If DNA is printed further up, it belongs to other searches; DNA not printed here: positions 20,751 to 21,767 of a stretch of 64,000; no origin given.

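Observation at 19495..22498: SAM-I-controlled operon encoding a Cys-free flavoprotein-like protein, an fRMsr-like GAF protein and a His-rich protein.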

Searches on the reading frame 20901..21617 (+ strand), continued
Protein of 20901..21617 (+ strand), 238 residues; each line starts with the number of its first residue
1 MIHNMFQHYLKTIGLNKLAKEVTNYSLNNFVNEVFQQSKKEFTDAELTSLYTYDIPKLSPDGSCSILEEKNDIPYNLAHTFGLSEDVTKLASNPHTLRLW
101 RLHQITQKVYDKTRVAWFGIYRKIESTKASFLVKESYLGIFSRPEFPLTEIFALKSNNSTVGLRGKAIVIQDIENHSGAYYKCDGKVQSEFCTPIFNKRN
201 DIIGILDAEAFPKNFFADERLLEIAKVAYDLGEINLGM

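Call 67: fold_search(model_id=the predicted structure, library=pdb)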
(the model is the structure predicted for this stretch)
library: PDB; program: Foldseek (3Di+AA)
matches with E <= 10: 1361; with E <= 0.001: 274
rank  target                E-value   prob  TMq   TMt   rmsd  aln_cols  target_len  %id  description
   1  1f5m_A                1.6e-08  1.00  0.44  0.59   3.0       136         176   19  STRUCTURE OF THE GAF DOMAIN (released 2000-11-10)
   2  4mmn_B                2.0e-08  1.00  0.51  0.83   2.0       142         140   19  Structural and biochemical analysis of type II free methionine-R-sulfoxide reductase from Thermoplasma acidophilum (released 2014-08-06)
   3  3mmh_A                3.2e-08  1.00  0.48  0.67   2.3       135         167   20  X-ray structure of free methionine-R-sulfoxide reductase from neisseria meningitidis in complex with its substrate (released 2010-05-19)
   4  4mmn_A                3.8e-08  1.00  0.51  0.83   2.0       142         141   19  Structural and biochemical analysis of type II free methionine-R-sulfoxide reductase from Thermoplasma acidophilum (released 2014-08-06)
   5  1f5m_B                5.2e-08  1.00  0.46  0.60  11.2       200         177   20  STRUCTURE OF THE GAF DOMAIN (released 2000-11-10)
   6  3ksf_A                1.0e-07  1.00  0.41  0.61   3.8       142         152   22  structure of fRMsr of Staphylococcus aureus (reduced form) (released 2010-05-26)
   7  3lfv_A                1.8e-07  1.00  0.49  0.31  16.6       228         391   15  crystal structure of unliganded PDE5A GAF domain (released 2010-09-22)
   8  5hl6_A                2.6e-07  1.00  0.43  0.63   3.3       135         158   20  Crystal Structure of a Putative GAF sensor protein from Burkholderia vietnamiensis (released 2016-01-27)
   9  4mn7_B                3.3e-07  1.00  0.51  0.82   2.0       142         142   18  Structural and biochemical analysis of type II free methionine-R-sulfoxide reductase from Thermoplasma acidophilum (released 2014-08-06)
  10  3mf0_B                3.9e-07  1.00  0.50  0.33  14.4       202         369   15  Crystal structure of PDE5A GAF domain (89-518) (released 2010-09-22)
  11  1vhm_B                5.3e-07  1.00  0.46  0.67   2.5       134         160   23  Crystal structure of an hypothetical protein (released 2003-12-30)
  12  4mn7_A                6.7e-07  1.00  0.49  0.77   2.1       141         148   18  Structural and biochemical analysis of type II free methionine-R-sulfoxide reductase from Thermoplasma acidophilum (released 2014-08-06)
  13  1vhm_A                7.1e-07  1.00  0.47  0.68   2.6       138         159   22  Crystal structure of an hypothetical protein (released 2003-12-30)
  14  3ksf_D                7.1e-07  1.00  0.43  0.64   3.0       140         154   22  structure of fRMsr of Staphylococcus aureus (reduced form) (released 2010-05-26)
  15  3ksg_A                9.0e-07  1.00  0.41  0.61   3.9       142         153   22  structure of fRMsr of Staphylococcus aureus (complex with substrate) (released 2010-05-26)
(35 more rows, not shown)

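Call 73: find_related_loci(query=A3, collection=metagenome_contigs, flank=6000)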
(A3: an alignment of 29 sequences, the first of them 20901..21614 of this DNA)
Query A3 (238 aa) in metagenome_contigs; peptide patterns used: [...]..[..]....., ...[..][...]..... (x = any residue, [..] = any of these).
399 stretches matched a pattern; 308 encode a relative of the query (tblastn E <= 1e-3); the best 80 are kept; 80 distinct loci.
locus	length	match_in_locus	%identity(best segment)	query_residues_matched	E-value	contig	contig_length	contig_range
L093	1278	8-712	59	5-238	2e-102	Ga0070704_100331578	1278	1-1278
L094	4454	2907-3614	57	4-238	3e-93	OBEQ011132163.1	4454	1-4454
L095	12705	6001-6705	60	5-238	8e-91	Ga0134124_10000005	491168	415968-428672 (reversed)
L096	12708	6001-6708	57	4-238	4e-90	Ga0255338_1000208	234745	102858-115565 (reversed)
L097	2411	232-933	56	4-237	5e-85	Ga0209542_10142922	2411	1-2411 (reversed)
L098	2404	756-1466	50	4-238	4e-79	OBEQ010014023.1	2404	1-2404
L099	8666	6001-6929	53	6-236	3e-75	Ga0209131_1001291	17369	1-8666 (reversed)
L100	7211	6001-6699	47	1-237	1e-69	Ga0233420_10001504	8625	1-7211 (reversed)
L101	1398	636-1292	44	6-232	5e-65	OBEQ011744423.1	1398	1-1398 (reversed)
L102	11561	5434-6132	39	3-236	1e-52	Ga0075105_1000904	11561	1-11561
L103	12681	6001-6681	39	7-236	2e-52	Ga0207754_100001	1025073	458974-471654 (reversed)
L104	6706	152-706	46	38-231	5e-50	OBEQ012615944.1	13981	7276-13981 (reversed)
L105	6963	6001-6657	40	4-227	2e-49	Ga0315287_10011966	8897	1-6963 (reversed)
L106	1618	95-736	39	3-221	1e-50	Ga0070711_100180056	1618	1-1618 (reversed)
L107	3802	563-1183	40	9-220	7e-49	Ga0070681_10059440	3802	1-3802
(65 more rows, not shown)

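Call 81: find_encoding_contigs(protein=P0037, flank=6000, max_places=2)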
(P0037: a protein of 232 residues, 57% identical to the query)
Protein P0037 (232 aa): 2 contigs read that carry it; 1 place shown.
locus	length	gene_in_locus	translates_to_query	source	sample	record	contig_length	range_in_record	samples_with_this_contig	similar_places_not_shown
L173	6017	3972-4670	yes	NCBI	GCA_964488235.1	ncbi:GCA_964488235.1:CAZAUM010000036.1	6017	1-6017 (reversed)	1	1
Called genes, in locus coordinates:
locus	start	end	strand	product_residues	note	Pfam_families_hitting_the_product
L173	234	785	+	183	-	PF01832:Glucosaminidase (weak)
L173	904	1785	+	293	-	PF05697:Trigger_N, PF05698:Trigger_C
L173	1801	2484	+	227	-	-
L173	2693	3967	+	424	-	PF07992:Pyr_redox_2 (weak)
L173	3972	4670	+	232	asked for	PF01590:GAF (weak), PF13185:GAF_2 (weak)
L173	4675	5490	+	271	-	PF20257:SAM_HAT_C (weak)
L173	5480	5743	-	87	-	PF01371:Trp_repressor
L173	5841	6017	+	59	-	?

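Call 82: find_encoding_contigs(protein=P0007, flank=6000, max_places=2)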
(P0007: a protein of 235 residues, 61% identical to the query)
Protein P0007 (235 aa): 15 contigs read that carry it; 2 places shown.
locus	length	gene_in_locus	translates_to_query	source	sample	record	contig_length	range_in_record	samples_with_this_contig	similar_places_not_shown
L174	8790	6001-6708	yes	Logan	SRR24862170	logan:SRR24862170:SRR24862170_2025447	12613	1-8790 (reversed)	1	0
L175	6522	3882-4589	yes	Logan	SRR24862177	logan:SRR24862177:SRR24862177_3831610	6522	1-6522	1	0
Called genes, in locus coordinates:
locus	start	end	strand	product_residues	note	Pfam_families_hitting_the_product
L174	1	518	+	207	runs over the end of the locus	PF01467:CTP_transf_like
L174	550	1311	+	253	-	PF04085:MreC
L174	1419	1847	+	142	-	PF04093:MreD (weak)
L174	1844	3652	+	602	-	PF03717:PBP_dimer, PF00905:Transpeptidase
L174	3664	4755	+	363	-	PF02481:DNA_processg_A, PF17782:WHD_DprA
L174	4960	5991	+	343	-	PF01887:SAM_HAT_N, PF20257:SAM_HAT_C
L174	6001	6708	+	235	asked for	PF01590:GAF (weak)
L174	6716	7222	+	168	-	PF01590:GAF (weak), PF13185:GAF_2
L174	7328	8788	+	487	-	?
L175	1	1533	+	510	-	?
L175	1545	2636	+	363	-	PF02481:DNA_processg_A, PF17782:WHD_DprA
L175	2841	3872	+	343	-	PF01887:SAM_HAT_N, PF20257:SAM_HAT_C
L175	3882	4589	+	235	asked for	PF01590:GAF (weak)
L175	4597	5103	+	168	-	PF01590:GAF (weak), PF13185:GAF_2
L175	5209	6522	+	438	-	?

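Call 83: find_encoding_contigs(protein=P0012, flank=6000, max_places=2)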
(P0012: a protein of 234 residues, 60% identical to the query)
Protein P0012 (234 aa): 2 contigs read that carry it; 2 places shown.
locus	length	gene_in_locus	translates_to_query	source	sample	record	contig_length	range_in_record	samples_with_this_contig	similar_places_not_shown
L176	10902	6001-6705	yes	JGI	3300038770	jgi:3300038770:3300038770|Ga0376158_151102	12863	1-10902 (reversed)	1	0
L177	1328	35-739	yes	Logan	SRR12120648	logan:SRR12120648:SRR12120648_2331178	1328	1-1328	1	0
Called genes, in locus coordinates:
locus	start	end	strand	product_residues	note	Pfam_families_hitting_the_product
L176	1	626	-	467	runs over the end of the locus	PF13522:GATase_6, PF13537:GATase_7, PF00156:Pribosyltran (weak)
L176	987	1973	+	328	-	PF19345:MTHFR_2 (faint)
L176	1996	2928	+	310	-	PF08267:Meth_synt_1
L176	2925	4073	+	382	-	PF01717:Meth_synt_2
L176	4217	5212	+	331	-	PF01887:SAM_HAT_N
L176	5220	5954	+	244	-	-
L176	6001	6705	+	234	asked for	-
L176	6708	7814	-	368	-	PF00438:S-AdoMet_synt_N, PF02772:S-AdoMet_synt_M, PF02773:S-AdoMet_synt_C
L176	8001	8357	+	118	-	-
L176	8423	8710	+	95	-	-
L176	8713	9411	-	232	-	PF07722:Peptidase_C26, PF00117:GATase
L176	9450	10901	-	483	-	?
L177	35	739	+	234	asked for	-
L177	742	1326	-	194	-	?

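Call 103: search_protein_families(library=pfam, proteins=[L018:8727-9419:+, L097:949-1635:+, L015:951-1961:+, L006:4211-5092:+, L176:5220-5951:+, L003:5679-5990:+, L017:5907-6428:+, L173:4675-5487:+, L176:4217-5209:+], max_evalue=0.01)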
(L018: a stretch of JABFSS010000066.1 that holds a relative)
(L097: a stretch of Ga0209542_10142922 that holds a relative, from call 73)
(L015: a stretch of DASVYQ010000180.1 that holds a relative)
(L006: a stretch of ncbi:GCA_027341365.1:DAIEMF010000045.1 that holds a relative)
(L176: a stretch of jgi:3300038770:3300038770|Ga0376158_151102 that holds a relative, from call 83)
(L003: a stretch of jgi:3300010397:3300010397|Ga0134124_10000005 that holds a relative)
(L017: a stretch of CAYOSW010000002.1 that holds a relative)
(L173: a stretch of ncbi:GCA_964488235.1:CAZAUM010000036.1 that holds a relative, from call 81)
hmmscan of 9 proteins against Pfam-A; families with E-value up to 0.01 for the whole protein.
L018:8727-9419:+ (231 aa): 1 family
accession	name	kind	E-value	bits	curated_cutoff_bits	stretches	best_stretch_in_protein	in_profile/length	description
PF03483.22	B3_4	-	2.4e-27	96.1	29.3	1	67-213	7-173/174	B3/4 domain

L097:949-1635:+ (229 aa): 1 family
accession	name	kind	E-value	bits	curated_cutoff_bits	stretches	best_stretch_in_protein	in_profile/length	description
PF03483.22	B3_4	-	6.6e-24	84.9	29.3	1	73-219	8-174/174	B3/4 domain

L015:951-1961:+ (337 aa): 1 family
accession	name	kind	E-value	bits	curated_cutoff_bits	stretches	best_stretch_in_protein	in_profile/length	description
PF25046.1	DUF7790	-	2e-09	37.7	23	1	75-305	42-247/272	Domain of unknown function (DUF7790)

L006:4211-5092:+ (294 aa): 0 families

L176:5220-5951:+ (244 aa): 0 families

L003:5679-5990:+ (104 aa): 0 families

L017:5907-6428:+ (174 aa): 0 families

L173:4675-5487:+ (271 aa): 1 family
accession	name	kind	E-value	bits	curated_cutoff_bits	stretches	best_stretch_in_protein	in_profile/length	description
PF20257.3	SAM_HAT_C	-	3e-06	27.9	25.5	1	186-271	2-84/84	SAM hydroxide adenosyltransferase C-terminal domain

L176:4217-5209:+ (331 aa): 1 family
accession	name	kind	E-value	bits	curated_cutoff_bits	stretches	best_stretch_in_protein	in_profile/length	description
PF01887.21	SAM_HAT_N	-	7e-15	55.5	26.3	1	60-208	1-136/145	SAM hydroxide adenosyltransferase N-terminal domain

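Call 104: search_solved_structures(query=A3, max_evalue=0.001, show_alignments=3)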
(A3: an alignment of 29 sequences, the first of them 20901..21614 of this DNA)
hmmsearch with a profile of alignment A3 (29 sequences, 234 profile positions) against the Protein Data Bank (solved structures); distinct sequences matched with E-value up to 0.001: 7.
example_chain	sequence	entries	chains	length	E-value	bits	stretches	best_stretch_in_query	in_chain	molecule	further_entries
1f5m_A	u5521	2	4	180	1.3e-07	34.4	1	94-226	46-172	GAF | UPF0067 GAF domain-containing protein YKL069W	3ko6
3ksg_A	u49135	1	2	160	2.3e-07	33.6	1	85-226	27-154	Putative uncharacterized protein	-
3ksf_A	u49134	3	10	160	2.6e-07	33.4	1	85-226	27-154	Putative uncharacterized protein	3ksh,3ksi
5hl6_A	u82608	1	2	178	4.1e-05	26.2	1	157-228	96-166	Putative GAF sensor protein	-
1vhm_A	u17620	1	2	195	9.8e-05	25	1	162-230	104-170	Protein yebR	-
3rfb_A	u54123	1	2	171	0.00064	22.3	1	162-215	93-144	Putative uncharacterized protein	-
3mmh_A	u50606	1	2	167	0.00067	22.2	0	160-230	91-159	Methionine-R-sulfoxide reductase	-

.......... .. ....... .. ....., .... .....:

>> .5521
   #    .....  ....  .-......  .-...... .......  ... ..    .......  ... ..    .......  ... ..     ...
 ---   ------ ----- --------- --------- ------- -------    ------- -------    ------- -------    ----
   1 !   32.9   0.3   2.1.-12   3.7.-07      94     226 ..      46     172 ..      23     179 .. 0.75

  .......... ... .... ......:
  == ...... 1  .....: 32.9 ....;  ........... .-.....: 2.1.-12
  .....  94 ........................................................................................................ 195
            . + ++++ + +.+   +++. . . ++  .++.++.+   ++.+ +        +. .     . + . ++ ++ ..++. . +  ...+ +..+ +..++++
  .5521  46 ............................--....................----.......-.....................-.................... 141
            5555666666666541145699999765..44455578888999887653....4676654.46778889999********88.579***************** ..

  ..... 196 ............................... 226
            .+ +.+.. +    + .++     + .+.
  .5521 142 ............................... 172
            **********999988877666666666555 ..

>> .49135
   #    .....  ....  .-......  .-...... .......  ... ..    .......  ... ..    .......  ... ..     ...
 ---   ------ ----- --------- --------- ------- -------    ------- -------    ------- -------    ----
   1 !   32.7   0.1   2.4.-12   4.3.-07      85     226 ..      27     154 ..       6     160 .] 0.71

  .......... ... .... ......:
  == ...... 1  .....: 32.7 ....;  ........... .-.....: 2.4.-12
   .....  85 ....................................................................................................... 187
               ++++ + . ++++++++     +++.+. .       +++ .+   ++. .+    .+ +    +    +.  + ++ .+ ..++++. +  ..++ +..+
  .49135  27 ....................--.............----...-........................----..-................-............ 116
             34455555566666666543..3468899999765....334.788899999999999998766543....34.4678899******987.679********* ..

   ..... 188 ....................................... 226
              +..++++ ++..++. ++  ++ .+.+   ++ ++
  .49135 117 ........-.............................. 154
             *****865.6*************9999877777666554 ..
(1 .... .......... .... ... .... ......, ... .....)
